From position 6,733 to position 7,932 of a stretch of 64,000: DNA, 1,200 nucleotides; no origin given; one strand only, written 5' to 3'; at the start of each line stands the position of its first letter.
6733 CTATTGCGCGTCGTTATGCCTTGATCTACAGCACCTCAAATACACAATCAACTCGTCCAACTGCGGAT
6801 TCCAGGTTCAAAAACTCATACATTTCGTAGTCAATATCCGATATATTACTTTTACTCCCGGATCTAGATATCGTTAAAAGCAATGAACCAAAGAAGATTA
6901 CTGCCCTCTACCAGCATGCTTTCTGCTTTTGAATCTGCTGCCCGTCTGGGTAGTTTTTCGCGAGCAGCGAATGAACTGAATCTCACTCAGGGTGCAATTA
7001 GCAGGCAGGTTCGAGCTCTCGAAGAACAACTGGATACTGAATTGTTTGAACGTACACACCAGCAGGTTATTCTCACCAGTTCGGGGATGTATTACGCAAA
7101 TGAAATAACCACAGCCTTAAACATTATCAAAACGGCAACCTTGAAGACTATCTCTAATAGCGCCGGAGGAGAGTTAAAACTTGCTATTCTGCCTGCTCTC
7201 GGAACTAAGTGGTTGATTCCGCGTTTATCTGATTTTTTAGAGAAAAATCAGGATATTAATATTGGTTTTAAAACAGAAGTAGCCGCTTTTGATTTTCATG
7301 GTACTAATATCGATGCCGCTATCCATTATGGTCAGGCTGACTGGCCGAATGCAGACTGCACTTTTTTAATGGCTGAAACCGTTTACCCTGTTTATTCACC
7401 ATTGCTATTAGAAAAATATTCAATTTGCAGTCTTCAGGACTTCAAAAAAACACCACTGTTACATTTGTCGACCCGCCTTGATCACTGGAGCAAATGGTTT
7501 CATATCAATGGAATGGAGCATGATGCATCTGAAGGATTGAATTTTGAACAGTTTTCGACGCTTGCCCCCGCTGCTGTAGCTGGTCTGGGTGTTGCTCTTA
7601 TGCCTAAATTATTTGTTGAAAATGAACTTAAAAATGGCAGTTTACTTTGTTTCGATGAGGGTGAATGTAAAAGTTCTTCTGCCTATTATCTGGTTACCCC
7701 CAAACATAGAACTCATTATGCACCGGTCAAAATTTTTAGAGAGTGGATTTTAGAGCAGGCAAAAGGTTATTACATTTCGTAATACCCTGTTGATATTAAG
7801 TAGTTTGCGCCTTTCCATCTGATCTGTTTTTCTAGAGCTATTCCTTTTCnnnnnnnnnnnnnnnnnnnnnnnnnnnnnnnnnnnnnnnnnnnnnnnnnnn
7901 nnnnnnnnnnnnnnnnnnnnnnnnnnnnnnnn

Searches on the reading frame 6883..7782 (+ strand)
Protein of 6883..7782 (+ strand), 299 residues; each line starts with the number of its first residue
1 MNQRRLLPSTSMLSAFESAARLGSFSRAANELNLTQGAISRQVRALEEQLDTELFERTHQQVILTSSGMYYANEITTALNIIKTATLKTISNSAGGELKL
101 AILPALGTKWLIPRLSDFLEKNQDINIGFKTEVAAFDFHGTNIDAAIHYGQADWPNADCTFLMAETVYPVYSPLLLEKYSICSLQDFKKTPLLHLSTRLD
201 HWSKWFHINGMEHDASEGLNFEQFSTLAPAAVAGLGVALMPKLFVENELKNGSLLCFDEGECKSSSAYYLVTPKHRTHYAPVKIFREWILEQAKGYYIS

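Call 13: find_encoding_contigs(protein=window:6883-7782:+, flank=3000, max_places=6)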
Protein window:6883-7782:+ (299 aa): no gene with exactly this product is on record in the collection.
